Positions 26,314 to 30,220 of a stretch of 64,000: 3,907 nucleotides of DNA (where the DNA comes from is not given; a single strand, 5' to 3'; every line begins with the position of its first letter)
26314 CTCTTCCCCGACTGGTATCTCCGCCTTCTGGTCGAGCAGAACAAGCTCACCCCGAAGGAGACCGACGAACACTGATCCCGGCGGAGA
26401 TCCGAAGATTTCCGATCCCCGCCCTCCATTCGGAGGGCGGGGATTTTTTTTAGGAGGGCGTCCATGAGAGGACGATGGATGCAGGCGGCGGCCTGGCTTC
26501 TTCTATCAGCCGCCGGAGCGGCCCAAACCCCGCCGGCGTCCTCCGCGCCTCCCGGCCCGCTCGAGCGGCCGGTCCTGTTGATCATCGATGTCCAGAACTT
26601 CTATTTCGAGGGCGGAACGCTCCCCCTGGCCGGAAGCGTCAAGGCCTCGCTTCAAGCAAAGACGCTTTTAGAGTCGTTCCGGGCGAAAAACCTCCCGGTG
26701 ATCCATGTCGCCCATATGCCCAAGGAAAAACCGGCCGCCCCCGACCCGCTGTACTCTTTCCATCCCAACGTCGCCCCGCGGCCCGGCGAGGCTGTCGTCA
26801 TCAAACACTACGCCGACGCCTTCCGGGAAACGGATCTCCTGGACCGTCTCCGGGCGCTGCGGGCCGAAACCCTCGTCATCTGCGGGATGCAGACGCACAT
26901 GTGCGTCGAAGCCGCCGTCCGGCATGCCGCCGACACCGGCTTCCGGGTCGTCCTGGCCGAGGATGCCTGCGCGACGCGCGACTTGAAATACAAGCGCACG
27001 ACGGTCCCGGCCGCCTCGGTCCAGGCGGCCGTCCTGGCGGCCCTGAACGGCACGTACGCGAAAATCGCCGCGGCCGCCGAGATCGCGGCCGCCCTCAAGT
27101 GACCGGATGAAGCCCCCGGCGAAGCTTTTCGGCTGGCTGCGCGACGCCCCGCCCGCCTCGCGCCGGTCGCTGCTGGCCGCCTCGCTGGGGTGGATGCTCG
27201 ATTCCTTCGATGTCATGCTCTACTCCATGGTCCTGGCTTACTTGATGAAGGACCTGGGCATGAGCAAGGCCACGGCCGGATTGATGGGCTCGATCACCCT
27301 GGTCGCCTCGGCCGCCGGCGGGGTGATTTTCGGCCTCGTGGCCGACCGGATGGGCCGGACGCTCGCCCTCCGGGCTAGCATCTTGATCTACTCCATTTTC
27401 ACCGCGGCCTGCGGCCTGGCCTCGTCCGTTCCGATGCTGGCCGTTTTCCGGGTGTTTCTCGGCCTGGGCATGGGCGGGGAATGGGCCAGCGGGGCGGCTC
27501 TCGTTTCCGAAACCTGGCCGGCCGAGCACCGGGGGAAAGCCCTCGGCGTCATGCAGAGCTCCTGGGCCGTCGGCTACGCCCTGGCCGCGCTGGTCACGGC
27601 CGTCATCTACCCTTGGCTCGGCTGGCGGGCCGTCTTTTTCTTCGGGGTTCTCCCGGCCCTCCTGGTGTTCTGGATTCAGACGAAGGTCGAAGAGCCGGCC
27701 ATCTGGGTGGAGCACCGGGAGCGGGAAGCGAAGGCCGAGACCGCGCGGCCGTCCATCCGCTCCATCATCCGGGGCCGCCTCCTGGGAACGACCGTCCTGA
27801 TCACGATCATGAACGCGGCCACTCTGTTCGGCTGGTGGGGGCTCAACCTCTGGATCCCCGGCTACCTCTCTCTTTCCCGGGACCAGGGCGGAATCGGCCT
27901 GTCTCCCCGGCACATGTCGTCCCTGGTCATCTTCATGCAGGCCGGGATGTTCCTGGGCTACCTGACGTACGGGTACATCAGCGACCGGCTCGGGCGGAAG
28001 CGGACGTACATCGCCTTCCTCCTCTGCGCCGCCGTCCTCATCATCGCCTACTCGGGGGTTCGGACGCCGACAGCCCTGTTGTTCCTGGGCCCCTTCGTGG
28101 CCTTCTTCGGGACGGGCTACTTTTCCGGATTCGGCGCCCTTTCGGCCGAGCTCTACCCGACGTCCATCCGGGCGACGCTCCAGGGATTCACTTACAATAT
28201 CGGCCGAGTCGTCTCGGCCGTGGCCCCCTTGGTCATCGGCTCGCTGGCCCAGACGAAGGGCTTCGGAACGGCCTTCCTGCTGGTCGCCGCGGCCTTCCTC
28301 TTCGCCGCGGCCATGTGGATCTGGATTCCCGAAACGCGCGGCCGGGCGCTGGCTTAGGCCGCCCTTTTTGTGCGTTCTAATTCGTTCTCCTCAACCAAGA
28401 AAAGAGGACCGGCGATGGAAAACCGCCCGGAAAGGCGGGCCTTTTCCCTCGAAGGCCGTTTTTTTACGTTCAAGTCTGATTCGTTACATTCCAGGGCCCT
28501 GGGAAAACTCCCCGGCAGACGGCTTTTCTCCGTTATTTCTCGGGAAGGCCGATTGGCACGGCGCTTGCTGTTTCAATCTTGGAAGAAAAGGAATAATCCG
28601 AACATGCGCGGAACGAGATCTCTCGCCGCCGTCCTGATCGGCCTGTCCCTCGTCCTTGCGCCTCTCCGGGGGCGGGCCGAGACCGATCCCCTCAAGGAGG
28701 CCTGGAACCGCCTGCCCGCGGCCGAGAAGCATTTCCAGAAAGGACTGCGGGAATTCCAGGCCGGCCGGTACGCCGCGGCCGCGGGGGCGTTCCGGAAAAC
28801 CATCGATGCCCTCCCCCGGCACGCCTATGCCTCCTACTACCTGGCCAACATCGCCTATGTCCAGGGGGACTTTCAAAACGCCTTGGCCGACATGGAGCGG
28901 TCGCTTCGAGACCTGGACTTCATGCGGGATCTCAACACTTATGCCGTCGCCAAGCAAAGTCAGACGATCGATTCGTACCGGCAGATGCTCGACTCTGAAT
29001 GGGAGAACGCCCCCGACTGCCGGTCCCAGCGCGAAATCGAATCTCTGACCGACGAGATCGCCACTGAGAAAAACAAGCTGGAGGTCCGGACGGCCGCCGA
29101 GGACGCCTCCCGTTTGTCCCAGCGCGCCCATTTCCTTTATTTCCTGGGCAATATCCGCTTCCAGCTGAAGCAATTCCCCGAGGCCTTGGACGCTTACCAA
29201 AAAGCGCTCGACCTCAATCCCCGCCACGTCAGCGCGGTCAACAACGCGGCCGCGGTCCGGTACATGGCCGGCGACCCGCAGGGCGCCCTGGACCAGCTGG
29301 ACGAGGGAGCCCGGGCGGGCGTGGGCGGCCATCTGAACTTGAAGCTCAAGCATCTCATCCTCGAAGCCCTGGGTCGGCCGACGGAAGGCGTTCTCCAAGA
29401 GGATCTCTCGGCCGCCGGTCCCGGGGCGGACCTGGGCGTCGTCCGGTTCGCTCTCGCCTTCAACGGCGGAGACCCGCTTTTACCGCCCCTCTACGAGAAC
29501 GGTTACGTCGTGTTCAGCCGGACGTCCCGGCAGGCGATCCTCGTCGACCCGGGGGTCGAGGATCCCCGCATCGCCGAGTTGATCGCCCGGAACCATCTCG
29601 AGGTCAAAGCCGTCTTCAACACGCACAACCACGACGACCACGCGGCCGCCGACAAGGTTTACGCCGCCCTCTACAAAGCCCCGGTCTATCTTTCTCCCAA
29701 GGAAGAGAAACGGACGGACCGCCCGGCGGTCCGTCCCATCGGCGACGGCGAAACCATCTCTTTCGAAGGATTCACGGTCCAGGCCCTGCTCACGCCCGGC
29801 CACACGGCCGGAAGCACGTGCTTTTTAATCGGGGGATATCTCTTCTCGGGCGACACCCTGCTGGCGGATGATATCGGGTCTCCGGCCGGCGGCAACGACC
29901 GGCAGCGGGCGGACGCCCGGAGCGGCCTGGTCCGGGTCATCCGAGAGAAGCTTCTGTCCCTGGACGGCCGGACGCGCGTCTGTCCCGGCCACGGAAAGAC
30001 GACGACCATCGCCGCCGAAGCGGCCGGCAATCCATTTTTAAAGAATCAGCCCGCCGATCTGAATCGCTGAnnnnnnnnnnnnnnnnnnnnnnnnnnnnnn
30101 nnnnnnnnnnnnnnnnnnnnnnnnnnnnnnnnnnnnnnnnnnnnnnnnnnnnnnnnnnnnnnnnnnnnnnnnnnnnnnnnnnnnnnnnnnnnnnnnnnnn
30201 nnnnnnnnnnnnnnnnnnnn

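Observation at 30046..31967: Low-GC two-gene island encoding tandem HNH nucleases with different putative modified-base reader domains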

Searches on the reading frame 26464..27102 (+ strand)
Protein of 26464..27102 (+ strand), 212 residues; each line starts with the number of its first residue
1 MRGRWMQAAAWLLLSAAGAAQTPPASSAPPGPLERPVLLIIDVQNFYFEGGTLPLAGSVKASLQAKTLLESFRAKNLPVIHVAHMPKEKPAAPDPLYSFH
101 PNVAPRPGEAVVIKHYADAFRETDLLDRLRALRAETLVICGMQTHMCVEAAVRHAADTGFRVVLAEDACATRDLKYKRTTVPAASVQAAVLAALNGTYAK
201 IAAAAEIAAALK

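Call 47: search_protein_families(library=pfam, proteins=[window:26464-27102:+], max_evalue=0.001)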
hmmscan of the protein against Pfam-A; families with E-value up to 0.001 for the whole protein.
window:26464-27102:+ (212 aa): 1 family
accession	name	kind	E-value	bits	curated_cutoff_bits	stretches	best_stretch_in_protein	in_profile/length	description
PF00857.26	Isochorismatase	-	5.9e-36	124.6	27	1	37-180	2-159/175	Isochorismatase domain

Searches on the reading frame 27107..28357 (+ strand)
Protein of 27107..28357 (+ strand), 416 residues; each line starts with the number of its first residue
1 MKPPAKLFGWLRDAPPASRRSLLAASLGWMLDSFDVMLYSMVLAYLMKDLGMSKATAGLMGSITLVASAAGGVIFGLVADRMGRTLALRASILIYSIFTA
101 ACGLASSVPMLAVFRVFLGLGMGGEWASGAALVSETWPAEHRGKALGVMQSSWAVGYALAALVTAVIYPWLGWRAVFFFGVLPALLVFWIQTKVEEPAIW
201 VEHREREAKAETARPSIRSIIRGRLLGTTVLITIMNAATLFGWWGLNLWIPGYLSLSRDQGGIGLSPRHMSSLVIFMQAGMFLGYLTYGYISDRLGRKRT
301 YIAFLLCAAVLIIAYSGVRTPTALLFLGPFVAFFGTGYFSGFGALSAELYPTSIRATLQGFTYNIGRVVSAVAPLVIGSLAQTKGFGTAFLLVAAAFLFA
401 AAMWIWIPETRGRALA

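Call 47: search_protein_families(library=pfam, proteins=[window:27107-28357:+], max_evalue=0.001)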
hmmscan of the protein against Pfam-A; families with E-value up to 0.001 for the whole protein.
window:27107-28357:+ (416 aa): 4 families
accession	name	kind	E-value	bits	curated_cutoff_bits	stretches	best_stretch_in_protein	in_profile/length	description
PF07690.21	MFS_1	-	1.6e-51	175.7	33.4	2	27-255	3-229/347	Major Facilitator Superfamily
PF00083.30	Sugar_tr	-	3.1e-31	109.2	22.3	2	53-212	44-209/452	Sugar (and other) transporter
PF13347.12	MFS_2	-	3e-07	29.8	27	1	149-341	140-333/427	MFS/sugar transport protein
PF12832.13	MFS_1_like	-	0.00011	21.8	25.2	0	31-178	224-372/373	MFS_1 like family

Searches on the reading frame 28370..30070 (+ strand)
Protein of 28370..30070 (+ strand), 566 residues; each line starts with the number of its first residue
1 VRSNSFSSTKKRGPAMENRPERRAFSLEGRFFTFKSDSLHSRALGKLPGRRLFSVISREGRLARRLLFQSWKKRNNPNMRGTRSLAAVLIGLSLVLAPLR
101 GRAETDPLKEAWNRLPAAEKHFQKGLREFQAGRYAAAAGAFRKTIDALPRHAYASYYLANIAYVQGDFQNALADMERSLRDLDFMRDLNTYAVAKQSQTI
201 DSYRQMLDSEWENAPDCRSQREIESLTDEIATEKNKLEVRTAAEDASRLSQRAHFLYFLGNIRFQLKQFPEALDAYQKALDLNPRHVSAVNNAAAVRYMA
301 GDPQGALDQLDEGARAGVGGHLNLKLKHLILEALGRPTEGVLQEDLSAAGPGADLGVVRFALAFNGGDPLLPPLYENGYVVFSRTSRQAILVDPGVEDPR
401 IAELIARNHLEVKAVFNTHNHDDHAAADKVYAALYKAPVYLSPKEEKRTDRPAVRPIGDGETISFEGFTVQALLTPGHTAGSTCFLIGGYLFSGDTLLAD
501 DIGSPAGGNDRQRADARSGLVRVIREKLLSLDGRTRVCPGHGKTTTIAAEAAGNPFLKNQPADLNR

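Call 47: search_protein_families(library=pfam, proteins=[window:28370-30070:+], max_evalue=0.001)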
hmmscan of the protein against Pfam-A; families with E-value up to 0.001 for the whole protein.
window:28370-30070:+ (566 aa): 14 families
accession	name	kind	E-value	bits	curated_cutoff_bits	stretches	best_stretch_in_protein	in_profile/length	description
PF00753.33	Lactamase_B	-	3.1e-20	73.4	22.7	1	374-541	4-196/196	Metallo-beta-lactamase superfamily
PF07719.23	TPR_2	-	1.8e-15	56.1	27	1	254-286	2-34/34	Tetratricopeptide repeat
PF13432.12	TPR_16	-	3.4e-15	56.6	32.7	2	123-180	2-59/65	Tetratricopeptide repeat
PF00515.34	TPR_1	-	1.7e-11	43.9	27.8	1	256-286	4-34/34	Tetratricopeptide repeat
PF14559.12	TPR_19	-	1.4e-08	35.3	25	1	265-316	3-54/68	Tetratricopeptide repeat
PF13414.12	TPR_11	-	5.5e-08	32.8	26.8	1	260-301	1-42/42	TPR repeat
PF13424.12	TPR_12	-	5.2e-07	30.2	30.1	1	254-312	4-70/77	Tetratricopeptide repeat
PF13371.12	TPR_9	-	5.6e-07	29.9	35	1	260-311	2-53/73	Tetratricopeptide repeat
PF12895.13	ANAPC3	-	3.1e-06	27.8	27.2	0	132-178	3-49/82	Anaphase-promoting complex, cyclosome, subunit 3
PF13431.12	TPR_17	-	6e-06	26.6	24.4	0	275-307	1-33/34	Tetratricopeptide repeat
PF23914.1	TPR_CcmH_CycH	-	2.1e-05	24.9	42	0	258-304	55-101/158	Cytochrome c-type biogenesis protein H TPR domain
PF13181.12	TPR_8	-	3.5e-05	24.1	25.7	0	253-286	1-34/34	Tetratricopeptide repeat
PF13428.12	TPR_14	-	8.4e-05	23.3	23.5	0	256-294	4-42/44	Tetratricopeptide repeat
PF25060.1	ARM_TT21_2nd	-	0.00017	21.6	27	0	143-180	213-250/270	Tetratricopeptide repeat protein 21 second ARM domain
